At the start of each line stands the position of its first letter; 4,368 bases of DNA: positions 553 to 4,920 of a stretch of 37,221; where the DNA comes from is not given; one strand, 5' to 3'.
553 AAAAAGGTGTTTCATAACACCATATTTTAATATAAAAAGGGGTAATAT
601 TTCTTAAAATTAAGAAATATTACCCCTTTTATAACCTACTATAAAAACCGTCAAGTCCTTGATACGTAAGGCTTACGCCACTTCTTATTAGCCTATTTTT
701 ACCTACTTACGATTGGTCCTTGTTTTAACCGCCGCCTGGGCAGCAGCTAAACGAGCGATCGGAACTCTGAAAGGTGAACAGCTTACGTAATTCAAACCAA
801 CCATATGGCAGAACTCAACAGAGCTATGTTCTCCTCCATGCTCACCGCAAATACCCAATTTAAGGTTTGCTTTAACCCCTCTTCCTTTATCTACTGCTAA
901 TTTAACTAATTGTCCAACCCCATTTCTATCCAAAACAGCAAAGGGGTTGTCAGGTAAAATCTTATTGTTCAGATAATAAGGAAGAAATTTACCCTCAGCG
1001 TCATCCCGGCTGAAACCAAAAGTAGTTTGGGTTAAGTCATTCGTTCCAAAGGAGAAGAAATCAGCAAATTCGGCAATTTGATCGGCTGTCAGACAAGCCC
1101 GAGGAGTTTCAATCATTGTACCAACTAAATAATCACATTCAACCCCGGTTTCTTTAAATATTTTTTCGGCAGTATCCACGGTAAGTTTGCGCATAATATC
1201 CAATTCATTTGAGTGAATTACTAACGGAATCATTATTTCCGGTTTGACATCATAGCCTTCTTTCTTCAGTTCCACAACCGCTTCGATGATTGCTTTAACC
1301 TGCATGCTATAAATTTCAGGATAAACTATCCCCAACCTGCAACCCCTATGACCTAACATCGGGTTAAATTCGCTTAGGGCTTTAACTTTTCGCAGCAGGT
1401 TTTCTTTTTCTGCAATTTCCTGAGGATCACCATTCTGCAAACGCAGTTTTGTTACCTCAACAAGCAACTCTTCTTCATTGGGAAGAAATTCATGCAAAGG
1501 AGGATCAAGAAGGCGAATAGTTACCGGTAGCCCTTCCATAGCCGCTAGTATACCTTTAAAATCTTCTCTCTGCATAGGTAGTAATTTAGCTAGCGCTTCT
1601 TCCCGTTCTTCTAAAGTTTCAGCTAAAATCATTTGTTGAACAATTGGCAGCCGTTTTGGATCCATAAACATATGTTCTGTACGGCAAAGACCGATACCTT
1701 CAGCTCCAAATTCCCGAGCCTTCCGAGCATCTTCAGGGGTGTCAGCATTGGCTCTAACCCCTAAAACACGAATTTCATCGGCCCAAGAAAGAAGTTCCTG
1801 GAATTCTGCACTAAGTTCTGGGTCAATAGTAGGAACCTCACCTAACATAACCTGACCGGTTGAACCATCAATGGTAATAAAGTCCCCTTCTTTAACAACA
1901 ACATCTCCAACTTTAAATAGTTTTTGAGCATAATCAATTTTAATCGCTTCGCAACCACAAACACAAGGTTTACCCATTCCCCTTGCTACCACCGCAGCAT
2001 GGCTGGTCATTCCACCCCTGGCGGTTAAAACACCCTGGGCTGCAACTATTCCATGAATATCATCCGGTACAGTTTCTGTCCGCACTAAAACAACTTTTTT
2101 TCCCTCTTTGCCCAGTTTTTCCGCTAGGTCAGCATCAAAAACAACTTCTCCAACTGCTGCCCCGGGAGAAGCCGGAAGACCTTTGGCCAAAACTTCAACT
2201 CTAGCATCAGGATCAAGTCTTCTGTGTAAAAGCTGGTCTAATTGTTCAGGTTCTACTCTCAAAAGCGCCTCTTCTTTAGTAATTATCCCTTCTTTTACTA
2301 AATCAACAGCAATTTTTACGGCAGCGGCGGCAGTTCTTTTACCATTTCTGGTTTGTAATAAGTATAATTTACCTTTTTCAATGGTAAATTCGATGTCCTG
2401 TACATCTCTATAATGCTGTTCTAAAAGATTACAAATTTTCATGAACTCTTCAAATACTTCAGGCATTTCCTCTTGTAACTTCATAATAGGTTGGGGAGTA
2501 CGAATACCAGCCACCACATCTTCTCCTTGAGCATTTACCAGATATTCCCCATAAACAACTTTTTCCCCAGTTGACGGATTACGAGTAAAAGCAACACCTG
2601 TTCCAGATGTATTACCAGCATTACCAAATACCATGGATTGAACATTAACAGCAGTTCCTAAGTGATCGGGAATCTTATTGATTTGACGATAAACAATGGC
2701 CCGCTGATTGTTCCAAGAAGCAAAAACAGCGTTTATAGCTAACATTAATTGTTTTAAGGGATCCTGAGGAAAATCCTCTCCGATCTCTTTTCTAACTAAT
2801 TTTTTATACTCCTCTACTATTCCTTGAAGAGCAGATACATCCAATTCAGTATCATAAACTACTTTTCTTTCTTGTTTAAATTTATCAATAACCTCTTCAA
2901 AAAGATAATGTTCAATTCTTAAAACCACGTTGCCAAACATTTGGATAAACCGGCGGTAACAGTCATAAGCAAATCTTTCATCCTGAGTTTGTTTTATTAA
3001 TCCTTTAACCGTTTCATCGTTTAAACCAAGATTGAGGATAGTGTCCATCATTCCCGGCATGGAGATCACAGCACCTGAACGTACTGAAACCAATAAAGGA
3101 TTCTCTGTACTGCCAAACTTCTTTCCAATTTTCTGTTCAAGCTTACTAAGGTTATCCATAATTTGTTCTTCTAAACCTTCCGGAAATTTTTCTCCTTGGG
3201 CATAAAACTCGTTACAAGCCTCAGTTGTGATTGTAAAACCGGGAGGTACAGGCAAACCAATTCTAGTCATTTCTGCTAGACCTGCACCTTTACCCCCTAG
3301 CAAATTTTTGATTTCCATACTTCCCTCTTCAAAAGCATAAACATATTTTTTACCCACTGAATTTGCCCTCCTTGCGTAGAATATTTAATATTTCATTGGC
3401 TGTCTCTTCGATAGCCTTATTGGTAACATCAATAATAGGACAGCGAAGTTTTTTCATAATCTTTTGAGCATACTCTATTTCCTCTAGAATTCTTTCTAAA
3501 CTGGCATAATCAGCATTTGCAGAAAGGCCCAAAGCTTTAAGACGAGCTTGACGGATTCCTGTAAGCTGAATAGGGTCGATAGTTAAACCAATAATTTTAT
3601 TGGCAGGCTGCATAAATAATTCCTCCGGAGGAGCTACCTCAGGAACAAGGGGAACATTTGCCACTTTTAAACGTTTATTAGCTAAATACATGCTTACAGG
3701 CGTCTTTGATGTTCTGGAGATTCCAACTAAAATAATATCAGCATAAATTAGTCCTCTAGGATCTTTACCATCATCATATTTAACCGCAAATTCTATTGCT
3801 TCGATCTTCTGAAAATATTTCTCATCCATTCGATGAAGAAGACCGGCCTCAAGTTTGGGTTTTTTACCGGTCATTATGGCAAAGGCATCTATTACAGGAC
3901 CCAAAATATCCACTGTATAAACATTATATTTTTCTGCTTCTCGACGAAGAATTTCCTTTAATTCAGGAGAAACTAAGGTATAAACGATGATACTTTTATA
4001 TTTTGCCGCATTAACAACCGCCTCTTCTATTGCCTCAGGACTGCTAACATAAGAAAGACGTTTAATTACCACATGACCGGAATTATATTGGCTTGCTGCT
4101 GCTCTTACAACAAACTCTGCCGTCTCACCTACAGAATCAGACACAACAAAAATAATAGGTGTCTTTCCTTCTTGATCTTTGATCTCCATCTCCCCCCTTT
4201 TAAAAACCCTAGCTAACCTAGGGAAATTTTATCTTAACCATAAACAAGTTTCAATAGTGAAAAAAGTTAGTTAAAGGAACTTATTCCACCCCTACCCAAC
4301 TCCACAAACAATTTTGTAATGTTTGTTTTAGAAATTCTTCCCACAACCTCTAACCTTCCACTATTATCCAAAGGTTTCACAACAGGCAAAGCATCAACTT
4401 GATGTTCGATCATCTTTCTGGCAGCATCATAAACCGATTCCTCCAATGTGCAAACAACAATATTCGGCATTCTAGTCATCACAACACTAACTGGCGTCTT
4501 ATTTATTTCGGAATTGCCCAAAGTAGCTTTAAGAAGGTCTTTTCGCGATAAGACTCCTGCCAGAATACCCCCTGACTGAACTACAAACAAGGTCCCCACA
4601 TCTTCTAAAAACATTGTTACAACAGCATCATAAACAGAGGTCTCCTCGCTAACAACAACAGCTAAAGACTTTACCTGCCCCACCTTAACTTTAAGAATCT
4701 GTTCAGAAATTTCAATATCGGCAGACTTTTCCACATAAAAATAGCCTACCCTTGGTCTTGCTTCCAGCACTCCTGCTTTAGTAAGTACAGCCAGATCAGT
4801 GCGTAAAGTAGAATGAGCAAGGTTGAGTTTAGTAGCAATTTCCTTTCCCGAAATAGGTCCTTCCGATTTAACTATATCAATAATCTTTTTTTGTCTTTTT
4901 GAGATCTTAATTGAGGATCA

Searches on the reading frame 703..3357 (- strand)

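Call 41: search_protein_families(library=pfam, proteins=[window:703-3357:-], max_evalue=0.00001)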
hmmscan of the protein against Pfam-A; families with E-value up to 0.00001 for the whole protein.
window:703-3357:- (884 aa): 3 families
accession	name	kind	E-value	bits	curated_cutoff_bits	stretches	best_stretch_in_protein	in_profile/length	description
PF02896.24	PEP-utilizers_C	-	2.3e-83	280.2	22.8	1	516-876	4-292/293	PEP-utilising enzyme, PEP-binding domain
PF01326.24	PPDK_N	-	1.6e-59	202.3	27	3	57-296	76-225/328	Pyruvate phosphate dikinase, AMP/ATP-binding domain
PF00391.29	PEP-utilizers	-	8.2e-25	86.6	23.1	1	420-501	3-72/72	PEP-utilising enzyme, mobile domain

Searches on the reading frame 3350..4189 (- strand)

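Call 41: search_protein_families(library=pfam, proteins=[window:3350-4189:-], max_evalue=0.00001)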
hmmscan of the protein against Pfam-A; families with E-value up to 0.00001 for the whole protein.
window:3350-4189:- (279 aa): 1 family
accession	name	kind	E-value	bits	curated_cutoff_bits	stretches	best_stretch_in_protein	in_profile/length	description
PF03618.20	Kinase-PPPase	-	1.4e-102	343.2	23.5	1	13-268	1-256/256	Kinase/pyrophosphorylase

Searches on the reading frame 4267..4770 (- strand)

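Call 41: search_protein_families(library=pfam, proteins=[window:4267-4770:-], max_evalue=0.00001)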
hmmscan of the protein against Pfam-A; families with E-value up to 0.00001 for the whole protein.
window:4267-4770:- (167 aa): 1 family
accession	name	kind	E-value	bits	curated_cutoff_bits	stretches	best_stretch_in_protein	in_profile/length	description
PF00571.33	CBS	-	7.7e-18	65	24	2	97-155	4-55/57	CBS domain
